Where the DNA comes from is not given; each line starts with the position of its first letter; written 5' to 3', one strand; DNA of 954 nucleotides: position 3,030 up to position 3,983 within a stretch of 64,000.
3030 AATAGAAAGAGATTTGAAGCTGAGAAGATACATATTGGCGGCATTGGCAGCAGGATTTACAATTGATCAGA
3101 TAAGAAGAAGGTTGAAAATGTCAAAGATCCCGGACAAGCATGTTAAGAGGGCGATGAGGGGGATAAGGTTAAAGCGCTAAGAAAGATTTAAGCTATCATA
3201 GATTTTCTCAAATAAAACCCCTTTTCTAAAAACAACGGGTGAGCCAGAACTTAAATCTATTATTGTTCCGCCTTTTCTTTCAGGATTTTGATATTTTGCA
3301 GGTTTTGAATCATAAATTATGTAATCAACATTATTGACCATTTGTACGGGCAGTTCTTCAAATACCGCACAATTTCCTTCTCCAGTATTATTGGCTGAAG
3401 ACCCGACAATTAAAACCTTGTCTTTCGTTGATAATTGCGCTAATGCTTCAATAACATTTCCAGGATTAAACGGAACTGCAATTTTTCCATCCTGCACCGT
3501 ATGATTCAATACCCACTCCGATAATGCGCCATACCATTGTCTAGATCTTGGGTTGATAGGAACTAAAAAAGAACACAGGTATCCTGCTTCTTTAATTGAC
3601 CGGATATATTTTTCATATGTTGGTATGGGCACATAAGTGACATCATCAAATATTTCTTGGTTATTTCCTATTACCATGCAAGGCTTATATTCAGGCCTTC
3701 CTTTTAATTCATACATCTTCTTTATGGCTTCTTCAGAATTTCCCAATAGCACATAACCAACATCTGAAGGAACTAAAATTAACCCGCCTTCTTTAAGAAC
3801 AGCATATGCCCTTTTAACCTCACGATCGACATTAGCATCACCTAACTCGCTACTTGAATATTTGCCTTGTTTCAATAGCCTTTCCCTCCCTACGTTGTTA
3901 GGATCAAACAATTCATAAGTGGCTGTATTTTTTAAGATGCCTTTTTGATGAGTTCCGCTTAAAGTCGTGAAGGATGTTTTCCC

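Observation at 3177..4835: HMGL-like (LeuA-type) catalytic domain fused to a YrdC/Sua5 domain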

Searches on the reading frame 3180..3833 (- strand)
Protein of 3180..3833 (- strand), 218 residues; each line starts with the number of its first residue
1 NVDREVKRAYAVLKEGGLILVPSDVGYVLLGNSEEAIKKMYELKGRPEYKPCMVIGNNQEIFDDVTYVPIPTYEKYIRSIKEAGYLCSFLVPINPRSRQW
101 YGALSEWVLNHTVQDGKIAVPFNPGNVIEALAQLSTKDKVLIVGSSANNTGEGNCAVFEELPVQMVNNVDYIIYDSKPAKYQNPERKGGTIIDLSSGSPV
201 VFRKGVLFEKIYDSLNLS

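Call 11: find_homologous_proteins(query=window:3180-3833:-, max_evalue=0.001)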
Query window:3180-3833:- (218 aa): 1 proteins with E <= 0.001 among 151 candidates.
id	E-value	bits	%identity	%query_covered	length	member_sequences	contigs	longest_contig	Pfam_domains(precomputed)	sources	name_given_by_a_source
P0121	8.1e-23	99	33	98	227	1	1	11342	PF01300.25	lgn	-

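Call 17: search_solved_structures(query=A2, max_evalue=1, show_alignments=5)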
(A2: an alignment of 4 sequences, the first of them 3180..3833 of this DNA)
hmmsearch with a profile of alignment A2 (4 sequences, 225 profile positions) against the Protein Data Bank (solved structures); distinct sequences matched with E-value up to 1: 12.
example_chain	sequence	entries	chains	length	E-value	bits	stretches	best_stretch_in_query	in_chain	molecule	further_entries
3l7v_A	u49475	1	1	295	1.6e-15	60.5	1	16-186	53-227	Putative uncharacterized protein smu.1377c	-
9d3h_A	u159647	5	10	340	1.2e-09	41.3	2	7-58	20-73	Threonylcarbamoyl-AMP synthase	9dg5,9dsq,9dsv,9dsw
1jcu_A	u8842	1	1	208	1.7e-08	37.5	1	10-57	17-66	conserved protein MTH1692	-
6f87_A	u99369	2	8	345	9e-07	31.8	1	8-73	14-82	Threonylcarbamoyl-AMP synthase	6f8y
6f89_A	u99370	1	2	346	9.1e-07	31.8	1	8-73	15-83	Threonylcarbamoyl-AMP synthase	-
2eqa_A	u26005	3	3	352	4.2e-06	29.6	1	8-99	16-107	Hypothetical protein ST1526 | Putative uncharacterized protein ST1526 | YrdC/Sua5 family protein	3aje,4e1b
1k7j_A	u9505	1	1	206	0.0031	20.3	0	9-51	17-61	Protein yciO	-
1kk9_A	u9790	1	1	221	0.0039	19.9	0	9-51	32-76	probable translation factor yciO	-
8ide_A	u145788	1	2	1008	0.012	18.3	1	5-62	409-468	N(6)-L-threonylcarbamoyladenine synthase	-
1hru_A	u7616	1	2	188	0.18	14.5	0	3-63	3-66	YRDC GENE PRODUCT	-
2mx1_A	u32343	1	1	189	0.22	14.2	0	4-63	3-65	Threonylcarbamoyl-AMP synthase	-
3idf_A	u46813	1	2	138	0.82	12.4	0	115-151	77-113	USP-like protein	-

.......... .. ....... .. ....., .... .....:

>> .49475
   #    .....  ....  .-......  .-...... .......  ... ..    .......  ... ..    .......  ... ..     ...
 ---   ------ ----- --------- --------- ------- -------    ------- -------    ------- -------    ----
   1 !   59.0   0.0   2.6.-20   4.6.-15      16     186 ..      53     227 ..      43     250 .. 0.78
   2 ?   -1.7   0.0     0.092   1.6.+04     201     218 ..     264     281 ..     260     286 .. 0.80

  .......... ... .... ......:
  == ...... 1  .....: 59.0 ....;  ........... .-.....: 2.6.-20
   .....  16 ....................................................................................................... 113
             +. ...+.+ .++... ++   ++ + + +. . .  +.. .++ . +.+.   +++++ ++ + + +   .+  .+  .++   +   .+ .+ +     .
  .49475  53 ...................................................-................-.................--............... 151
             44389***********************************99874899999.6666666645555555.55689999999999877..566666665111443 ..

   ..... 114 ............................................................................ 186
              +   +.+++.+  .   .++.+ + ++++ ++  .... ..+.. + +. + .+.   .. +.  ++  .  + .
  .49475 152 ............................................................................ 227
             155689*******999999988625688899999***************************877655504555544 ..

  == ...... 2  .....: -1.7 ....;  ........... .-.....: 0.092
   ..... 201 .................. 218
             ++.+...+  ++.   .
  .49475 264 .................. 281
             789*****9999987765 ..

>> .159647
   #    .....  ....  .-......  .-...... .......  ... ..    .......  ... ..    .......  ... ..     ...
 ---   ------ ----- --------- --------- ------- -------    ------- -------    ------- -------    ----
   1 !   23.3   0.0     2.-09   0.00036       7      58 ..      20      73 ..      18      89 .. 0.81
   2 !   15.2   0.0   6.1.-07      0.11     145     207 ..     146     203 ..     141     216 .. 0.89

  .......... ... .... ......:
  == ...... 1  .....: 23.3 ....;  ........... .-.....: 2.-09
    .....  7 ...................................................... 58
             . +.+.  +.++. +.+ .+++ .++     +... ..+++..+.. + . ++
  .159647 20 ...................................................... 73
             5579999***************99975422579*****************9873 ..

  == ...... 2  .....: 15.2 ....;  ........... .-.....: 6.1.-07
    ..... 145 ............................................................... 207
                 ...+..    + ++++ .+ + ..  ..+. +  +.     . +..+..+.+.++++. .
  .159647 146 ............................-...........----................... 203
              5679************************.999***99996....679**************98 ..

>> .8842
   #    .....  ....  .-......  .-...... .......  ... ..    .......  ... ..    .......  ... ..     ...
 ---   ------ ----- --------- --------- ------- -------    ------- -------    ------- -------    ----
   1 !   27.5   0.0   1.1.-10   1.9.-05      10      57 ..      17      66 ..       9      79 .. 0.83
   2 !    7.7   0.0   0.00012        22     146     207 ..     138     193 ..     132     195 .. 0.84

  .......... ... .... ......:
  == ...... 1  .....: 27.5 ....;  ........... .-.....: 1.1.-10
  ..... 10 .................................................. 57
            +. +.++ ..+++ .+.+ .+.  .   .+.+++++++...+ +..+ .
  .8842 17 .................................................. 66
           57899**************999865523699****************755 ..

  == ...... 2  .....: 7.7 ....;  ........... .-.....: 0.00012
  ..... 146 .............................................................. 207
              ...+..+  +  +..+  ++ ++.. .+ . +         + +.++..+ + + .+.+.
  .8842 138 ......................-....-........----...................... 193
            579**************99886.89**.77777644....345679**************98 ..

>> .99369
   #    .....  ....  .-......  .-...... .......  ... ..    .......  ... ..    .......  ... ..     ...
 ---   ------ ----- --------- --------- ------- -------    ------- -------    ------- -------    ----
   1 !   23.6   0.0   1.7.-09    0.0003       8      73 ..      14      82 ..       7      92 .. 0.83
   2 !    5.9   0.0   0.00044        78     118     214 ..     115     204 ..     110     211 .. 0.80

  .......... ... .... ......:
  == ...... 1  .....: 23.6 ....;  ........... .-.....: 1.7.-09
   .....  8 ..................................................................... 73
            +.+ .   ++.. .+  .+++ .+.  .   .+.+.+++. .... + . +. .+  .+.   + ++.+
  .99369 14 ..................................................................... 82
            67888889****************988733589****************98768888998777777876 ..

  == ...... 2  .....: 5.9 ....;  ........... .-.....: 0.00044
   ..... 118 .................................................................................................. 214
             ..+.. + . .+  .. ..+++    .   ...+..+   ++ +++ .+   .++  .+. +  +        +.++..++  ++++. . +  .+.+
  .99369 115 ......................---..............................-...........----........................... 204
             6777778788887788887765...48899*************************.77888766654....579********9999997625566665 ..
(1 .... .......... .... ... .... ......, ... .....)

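Call 21: search_protein_representatives(alignment_id=A2)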
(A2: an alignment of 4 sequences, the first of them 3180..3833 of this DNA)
Query: 4 sequences, 225 profile positions. Proteins with E-value up to 0.001 (for the whole library): 3602; up to 1e-10: 225; up to 1e-30: 41. The best 150 are listed.
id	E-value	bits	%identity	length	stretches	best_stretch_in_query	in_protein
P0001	1.8e-108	377.6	-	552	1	2-219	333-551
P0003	9.9e-96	335.9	-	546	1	2-220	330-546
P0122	1.8e-61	223.9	-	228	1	8-220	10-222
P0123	3.2e-59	216.5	-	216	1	5-218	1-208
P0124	8.2e-59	215.2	-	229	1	4-220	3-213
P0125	2.5e-57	210.3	-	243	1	8-217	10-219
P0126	5.3e-50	186.4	-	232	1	4-220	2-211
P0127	6.8e-50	186.0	-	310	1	3-220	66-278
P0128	1.5e-48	181.7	-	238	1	4-217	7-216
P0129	1.8e-48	181.3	-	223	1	4-219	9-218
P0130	8.6e-48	179.1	-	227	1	6-219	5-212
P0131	2.9e-47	177.4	-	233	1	3-220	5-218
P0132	3.9e-47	177.0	-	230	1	9-218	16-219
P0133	3.9e-46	173.7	-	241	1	4-221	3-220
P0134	7.3e-45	169.6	-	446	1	6-216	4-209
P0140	7.9e-43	162.9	-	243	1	13-214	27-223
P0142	4.8e-40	153.8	-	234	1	6-212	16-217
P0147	6.7e-38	146.8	-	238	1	9-217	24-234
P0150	7.3e-37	143.4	-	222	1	17-219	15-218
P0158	2.5e-31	125.3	-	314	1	9-217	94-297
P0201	5.3e-23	98.1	-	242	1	4-222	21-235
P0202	5.8e-22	94.7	-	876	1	2-214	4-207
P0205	4.2e-21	91.9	-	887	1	11-216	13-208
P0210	2.7e-20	89.2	-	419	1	6-215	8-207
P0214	7.6e-20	87.7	-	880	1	14-215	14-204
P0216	1.5e-19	86.8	-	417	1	4-211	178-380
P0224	4.6e-18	81.9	-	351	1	4-218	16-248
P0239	1.4e-15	73.8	-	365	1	12-196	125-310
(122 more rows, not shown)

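Call 23: find_encoding_contigs(protein=P0121, flank=10000, max_places=4)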
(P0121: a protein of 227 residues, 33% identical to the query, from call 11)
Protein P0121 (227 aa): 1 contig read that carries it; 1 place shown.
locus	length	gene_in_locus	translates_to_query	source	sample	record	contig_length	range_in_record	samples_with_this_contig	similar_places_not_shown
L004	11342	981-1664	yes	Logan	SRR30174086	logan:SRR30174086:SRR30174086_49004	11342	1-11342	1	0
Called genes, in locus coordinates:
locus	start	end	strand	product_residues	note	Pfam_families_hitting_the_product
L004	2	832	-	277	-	?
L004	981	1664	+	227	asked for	PF01300:Sua5_yciO_yrdC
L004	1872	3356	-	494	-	PF00112:Peptidase_C1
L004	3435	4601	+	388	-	PF00089:Trypsin, PF13365:Trypsin_2, PF17820:PDZ_6 (faint), PF13180:PDZ_2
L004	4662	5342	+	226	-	-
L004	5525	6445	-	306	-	PF01040:UbiA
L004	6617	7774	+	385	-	-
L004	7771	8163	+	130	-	-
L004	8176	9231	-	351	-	PF00069:Pkinase, PF07714:PK_Tyr_Ser-Thr, PF01636:APH (faint)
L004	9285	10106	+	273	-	PF08281:Sigma70_r4_2 (weak), PF04545:Sigma70_r4 (weak)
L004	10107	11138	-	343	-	PF13620:CarboxypepD_reg (faint), PF08308:PEGA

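Call 24: list_cluster_members(proteins=[P0122, P0123, P0124, P0125, P0126, P0127, P0128, P0134, P0202, P0216])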
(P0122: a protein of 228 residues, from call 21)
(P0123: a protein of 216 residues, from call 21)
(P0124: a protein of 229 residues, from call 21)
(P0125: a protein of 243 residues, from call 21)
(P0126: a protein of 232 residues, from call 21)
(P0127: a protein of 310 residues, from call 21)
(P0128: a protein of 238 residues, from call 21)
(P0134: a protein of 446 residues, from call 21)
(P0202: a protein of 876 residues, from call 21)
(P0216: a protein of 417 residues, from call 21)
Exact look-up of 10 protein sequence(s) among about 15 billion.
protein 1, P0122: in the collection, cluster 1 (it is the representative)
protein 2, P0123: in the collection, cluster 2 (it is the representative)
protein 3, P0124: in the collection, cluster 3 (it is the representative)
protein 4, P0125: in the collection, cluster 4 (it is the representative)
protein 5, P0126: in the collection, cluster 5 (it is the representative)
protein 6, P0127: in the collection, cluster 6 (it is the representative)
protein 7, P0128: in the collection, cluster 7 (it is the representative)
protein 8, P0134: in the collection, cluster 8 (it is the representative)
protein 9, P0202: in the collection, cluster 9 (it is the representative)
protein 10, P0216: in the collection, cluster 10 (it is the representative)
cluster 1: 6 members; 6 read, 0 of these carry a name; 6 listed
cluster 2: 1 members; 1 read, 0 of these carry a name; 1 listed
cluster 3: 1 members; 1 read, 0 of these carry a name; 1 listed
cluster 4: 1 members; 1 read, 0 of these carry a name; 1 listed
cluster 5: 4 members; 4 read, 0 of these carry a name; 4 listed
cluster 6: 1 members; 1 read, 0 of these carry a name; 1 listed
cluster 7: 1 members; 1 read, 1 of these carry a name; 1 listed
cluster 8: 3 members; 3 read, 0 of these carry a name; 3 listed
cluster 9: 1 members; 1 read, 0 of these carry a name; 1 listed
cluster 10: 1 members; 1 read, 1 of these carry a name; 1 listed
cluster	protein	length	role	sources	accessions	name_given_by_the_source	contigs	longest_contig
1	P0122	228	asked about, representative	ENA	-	-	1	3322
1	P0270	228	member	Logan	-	-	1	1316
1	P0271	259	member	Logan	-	-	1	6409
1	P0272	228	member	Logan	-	-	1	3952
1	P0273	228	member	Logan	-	-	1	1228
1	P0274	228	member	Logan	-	-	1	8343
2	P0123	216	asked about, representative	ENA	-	-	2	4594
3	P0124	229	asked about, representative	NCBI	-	-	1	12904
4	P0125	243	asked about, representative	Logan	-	-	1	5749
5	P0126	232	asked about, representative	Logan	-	-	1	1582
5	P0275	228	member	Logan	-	-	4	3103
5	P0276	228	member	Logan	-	-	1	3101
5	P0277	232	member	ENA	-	-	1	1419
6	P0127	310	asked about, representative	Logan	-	-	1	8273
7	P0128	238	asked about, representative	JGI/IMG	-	tRNA A37 threonylcarbamoyladenosine synthetase subunit TsaC/SUA5/YrdC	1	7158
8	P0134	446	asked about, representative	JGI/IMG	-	-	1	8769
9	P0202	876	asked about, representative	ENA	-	-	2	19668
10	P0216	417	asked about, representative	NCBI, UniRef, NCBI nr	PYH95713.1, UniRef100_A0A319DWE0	hypothetical protein BO71DRAFT_440128 [Aspergillus ellipticus CBS 707.79] | Threonylcarbamoyl-AMP synthase n=1 Tax=Aspergillus ellipticus CBS 707.79 TaxID=1448320 ...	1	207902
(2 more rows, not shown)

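Call 25: find_encoding_contigs(protein=P0124, flank=8000, max_places=3)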
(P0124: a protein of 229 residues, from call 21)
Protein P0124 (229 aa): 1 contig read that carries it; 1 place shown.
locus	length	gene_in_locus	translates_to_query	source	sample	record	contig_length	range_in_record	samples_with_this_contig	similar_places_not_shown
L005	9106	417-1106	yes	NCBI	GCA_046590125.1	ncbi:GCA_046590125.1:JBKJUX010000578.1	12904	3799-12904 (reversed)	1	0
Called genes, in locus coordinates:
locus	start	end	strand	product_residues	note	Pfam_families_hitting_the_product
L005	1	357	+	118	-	?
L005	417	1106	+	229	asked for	PF01300:Sua5_yciO_yrdC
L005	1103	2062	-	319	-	-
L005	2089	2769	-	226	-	PF14518:Haem_oxygenas_2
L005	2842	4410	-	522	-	-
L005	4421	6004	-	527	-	PF00005:ABC_tran, PF13304:AAA_21 (weak), PF02405:MlaE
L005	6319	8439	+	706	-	PF16697:Yop-YscD_cpl, PF00498:FHA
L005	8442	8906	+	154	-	-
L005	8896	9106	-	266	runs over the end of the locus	PF12833:HTH_18, PF00165:HTH_AraC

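Call 26: find_encoding_contigs(protein=P0274, flank=8000, max_places=3)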
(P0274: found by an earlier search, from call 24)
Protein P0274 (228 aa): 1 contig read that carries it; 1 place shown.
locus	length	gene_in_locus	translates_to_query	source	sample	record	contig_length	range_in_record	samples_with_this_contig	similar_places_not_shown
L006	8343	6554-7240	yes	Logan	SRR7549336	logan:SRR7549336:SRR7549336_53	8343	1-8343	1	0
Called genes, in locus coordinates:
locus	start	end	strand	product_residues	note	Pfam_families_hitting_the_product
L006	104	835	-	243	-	PF13177:DNA_pol3_delta2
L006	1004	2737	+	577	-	PF05157:MshEN, PF00437:T2SSE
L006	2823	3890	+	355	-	PF00437:T2SSE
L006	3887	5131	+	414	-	PF28597:T2SSF_N, PF00482:T2SSF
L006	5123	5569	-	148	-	PF00072:Response_reg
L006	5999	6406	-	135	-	PF03928:HbpS-like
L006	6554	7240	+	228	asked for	PF01300:Sua5_yciO_yrdC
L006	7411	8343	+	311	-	?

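Call 29: search_protein_families(library=pfam, proteins=[P0202, P0134, P0127, P0158, P0210, P0216, P0224, P0239, P0205, P0122], max_evalue=0.001)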
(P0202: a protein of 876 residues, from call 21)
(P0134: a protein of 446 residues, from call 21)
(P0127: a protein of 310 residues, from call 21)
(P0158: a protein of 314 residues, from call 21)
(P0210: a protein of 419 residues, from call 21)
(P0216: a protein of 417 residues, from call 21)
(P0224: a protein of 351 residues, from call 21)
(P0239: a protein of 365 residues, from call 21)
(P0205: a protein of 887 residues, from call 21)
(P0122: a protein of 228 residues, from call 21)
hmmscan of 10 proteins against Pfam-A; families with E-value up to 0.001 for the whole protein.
P0202 (876 aa): 5 families
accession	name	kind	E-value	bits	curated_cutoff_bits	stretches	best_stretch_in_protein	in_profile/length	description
PF03328.21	HpcH_HpaI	-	1.3e-29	103.6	25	1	233-452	1-221/221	HpcH/HpaI aldolase/citrate lyase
PF01300.24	Sua5_yciO_yrdC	-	1.3e-08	35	25.1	1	20-175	5-160/178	Telomere recombination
PF13452.11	FAS1_DH_region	-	6.8e-05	23.4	22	1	533-658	2-130/132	FAS1-like, dehydratase domain region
PF19315.5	MC_hydratase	-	0.00023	20.8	26.5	1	532-637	27-133/353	Mesaconyl-CoA hydratase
PF01575.25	MaoC_dehydratas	-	0.00031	20.8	27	1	534-640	6-111/123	MaoC like domain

P0134 (446 aa): 3 families
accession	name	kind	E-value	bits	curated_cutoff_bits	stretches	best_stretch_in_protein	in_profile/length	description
PF14518.11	Haem_oxygenas_2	-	1.2e-22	81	28.9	1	259-415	2-157/177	Iron-containing redox enzyme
PF03070.21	TENA_THI-4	-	3e-17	63.5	22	1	234-402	8-166/210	TENA/THI-4/PQQC family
PF01300.24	Sua5_yciO_yrdC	-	5e-12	46.1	25.1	1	14-199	3-177/178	Telomere recombination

P0127 (310 aa): 1 family
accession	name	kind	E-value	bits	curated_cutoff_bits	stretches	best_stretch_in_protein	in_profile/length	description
PF01300.24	Sua5_yciO_yrdC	-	3.8e-11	43.2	25.1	1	78-260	2-173/178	Telomere recombination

P0158 (314 aa): 2 families
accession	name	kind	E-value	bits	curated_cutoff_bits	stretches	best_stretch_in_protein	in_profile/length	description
PF01300.24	Sua5_yciO_yrdC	-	7.5e-14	52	25.1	1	100-287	2-178/178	Telomere recombination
PF22617.1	HCS_D2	-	9.1e-06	26.4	27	1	1-51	33-82/82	Homocitrate synthase post-HMGL domain-like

P0210 (419 aa): 2 families
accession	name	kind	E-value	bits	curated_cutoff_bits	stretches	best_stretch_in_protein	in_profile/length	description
PF03328.21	HpcH_HpaI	-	1.8e-21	76.9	25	1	235-390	3-157/221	HpcH/HpaI aldolase/citrate lyase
PF01300.24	Sua5_yciO_yrdC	-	4.4e-10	39.8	25.1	1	17-197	2-176/178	Telomere recombination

P0216 (417 aa): 1 family
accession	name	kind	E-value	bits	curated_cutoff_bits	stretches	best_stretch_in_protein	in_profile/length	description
PF01300.24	Sua5_yciO_yrdC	-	2e-08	34.4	25.1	1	189-374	2-176/178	Telomere recombination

P0224 (351 aa): 1 family
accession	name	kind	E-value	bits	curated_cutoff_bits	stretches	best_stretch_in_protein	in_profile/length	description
PF01300.24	Sua5_yciO_yrdC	-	5.3e-09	36.3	25.1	1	28-205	3-156/178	Telomere recombination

P0239 (365 aa): 0 families

P0205 (887 aa): 3 families
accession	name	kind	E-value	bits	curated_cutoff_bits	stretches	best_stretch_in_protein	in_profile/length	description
PF03328.21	HpcH_HpaI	-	3.8e-28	98.7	25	1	236-450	4-219/221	HpcH/HpaI aldolase/citrate lyase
PF01300.24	Sua5_yciO_yrdC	-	1.3e-08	35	25.1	1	18-197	3-176/178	Telomere recombination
PF15617.12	C-C_Bond_Lyase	-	1.2e-05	25.1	28.4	0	252-367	29-146/320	C-C_Bond_Lyase of the TIM-Barrel fold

P0122 (228 aa): 1 family
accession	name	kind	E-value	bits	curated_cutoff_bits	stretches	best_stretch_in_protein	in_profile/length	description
PF01300.24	Sua5_yciO_yrdC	-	2.1e-09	37.5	25.1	1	18-209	3-178/178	Telomere recombination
